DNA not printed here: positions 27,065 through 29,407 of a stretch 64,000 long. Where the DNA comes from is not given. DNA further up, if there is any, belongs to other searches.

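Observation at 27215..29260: Insulinase (M16)-like protein whose HxxEH zinc site reads NFVQQ: candidate pseudopeptidase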

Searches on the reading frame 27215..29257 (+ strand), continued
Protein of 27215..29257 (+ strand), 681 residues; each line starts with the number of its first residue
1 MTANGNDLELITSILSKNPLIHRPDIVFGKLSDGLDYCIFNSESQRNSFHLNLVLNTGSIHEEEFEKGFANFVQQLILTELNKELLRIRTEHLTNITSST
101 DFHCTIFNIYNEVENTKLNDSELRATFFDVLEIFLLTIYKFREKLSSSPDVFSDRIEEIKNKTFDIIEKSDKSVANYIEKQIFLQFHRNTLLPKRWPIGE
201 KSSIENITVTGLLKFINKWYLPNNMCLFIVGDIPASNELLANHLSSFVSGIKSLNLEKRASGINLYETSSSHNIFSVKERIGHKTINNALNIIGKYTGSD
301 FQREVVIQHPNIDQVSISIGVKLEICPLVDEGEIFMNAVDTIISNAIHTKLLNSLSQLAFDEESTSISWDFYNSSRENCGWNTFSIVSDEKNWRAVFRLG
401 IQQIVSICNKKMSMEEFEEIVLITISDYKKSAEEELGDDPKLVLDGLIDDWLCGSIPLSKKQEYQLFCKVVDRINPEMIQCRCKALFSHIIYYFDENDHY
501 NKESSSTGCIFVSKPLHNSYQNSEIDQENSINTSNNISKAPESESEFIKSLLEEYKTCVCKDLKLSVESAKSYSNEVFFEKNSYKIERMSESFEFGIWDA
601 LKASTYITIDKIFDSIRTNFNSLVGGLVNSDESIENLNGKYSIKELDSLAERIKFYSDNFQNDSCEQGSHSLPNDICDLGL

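Call 63: find_homologous_proteins(query=P0013, max_evalue=1e-20)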
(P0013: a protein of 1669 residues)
Query P0013 (1669 aa): 14 proteins with E <= 1e-20 among 8000 candidates.
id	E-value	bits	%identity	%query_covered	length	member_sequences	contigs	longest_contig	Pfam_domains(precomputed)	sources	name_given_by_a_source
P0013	0.0e+0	3778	100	100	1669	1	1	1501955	PF00675.26,PF05193.27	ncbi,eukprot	ncbi:UNVERIFIED_CONTAM: peptidase M16 inactive domain-containing protein [Hammondia hammondi]|eukpro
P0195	0.0e+0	3351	89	100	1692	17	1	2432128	PF00675.26,PF05193.27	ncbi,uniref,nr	ncbi:peptidase M16 inactive domain-containing protein [Toxoplasma gondii RUB]|uniref:Peptidase M16 i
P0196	0.0e+0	2093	61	96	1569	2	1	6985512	PF00675.26,PF05193.27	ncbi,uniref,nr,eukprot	ncbi:putative M16 family peptidase [Neospora caninum Liverpool]|uniref:Putative M16 family peptidase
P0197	0.0e+0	1722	63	62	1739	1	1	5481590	PF00675.26,PF05193.27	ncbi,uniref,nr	ncbi:hypothetical protein BESB_037210 [Besnoitia besnoiti]|uniref:Peptidase M16 inactive domain-cont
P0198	6.6e-45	171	34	15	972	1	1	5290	PF00675.26,PF05193.27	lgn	-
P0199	1.1e-43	167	34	15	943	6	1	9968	PF00675.26,PF05193.27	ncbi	ncbi:MAG TPA: insulinase family protein [Caulobacteraceae bacterium]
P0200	9.7e-41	157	26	30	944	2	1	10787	PF00675.26,PF05193.27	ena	-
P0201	4.7e-35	138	32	15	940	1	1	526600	PF00675.26,PF05193.27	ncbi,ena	-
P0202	1.9e-33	133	28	17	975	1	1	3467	PF00675.26,PF05193.27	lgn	-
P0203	6.3e-33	131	31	14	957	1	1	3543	PF00675.26,PF05193.27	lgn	-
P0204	8.8e-33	131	30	16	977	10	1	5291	PF00675.26,PF05193.27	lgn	-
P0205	9.8e-33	131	33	16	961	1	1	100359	PF00675.26,PF05193.27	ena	-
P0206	3.9e-28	115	28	14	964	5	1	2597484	PF00675.26,PF05193.27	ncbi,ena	-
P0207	2.1e-27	113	32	15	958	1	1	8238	PF00675.26,PF05193.27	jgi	jgi:zinc protease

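Call 72: list_cluster_members(proteins=[window:27215-29257:+, P0195])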
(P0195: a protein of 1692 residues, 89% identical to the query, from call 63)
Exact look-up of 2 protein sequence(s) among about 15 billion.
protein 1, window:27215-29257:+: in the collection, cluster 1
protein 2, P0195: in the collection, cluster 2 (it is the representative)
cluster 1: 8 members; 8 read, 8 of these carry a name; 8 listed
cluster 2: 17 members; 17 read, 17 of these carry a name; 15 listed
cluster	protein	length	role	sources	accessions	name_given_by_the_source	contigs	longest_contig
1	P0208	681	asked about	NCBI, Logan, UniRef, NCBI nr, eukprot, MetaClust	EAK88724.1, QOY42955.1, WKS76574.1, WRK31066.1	peptidase'insulinase-like peptidase' [Cryptosporidium parvum Iowa II] | Peptidase'insulinase-like peptidase n=3 Tax=Cryptosporidium parvum TaxID=5807 ... | QOY42955.1 hypothetical protein CPATCC_000646 [Cryptosporidium parvum]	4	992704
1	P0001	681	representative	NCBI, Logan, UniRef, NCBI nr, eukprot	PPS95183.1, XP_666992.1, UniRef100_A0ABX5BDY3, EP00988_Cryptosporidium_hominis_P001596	insulinase-like peptidase [Cryptosporidium hominis] | Insulinase-like peptidase n=1 Tax=Cryptosporidium hominis TaxID=237895 ... | hypothetical protein [Cryptosporidium hominis TU502]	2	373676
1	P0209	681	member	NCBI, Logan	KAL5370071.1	peptidase'insulinase-like peptidase' [Cryptosporidium parvum]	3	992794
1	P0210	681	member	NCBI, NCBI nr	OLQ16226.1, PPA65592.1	Peptidase M16 inactive domain protein [Cryptosporidium hominis] | putative zinc protease PqqL [Cryptosporidium hominis]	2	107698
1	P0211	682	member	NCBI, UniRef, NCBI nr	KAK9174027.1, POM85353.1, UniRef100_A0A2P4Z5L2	Peptidase M16 inactive domain protein [Cryptosporidium meleagridis] | Peptidase M16 inactive domain protein n=1 Tax=Cryptosporidium meleagridis TaxID=93969 ...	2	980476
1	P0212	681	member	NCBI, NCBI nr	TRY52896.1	insulinase-like peptidase [Cryptosporidium tyzzeri]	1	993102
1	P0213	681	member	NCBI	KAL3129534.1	peptidase'insulinase-like peptidase' [Cryptosporidium hominis]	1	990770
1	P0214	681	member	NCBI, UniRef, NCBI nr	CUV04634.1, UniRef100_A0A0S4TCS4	unnamed protein product [Cryptosporidium hominis] | Peptidase M16 C-terminal domain-containing protein n=1 Tax=Cryptosporidium hominis ...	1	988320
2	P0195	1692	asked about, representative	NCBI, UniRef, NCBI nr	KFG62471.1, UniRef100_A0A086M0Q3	peptidase M16 inactive domain-containing protein [Toxoplasma gondii RUB] | Peptidase M16 inactive domain-containing protein n=1 Tax=Toxoplasma gondii RUB ...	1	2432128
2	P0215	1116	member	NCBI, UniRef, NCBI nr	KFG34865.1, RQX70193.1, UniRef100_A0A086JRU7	peptidase M16 inactive domain-containing protein [Toxoplasma gondii FOU] | Peptidase M16 inactive domain-containing protein n=3 Tax=Toxoplasma gondii TaxID=5811 ...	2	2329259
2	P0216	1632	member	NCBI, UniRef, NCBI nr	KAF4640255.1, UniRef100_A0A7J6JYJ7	peptidase M16 inactive domain-containing protein [Toxoplasma gondii] | Peptidase M16 inactive domain-containing protein n=1 Tax=Toxoplasma gondii TaxID=5811 ...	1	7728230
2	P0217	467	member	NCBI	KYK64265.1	peptidase M16 inactive domain-containing protein, partial [Toxoplasma gondii TgCatPRC2]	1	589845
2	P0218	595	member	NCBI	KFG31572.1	peptidase M16 inactive domain-containing protein, partial [Toxoplasma gondii ...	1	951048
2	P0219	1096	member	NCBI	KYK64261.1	peptidase M16 inactive domain-containing protein, partial [Toxoplasma gondii TgCatPRC2]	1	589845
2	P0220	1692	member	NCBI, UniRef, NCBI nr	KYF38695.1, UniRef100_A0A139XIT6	peptidase M16 inactive domain-containing protein [Toxoplasma gondii ARI] | Peptidase M16 inactive domain-containing protein n=3 Tax=Toxoplasma gondii TaxID=5811 ...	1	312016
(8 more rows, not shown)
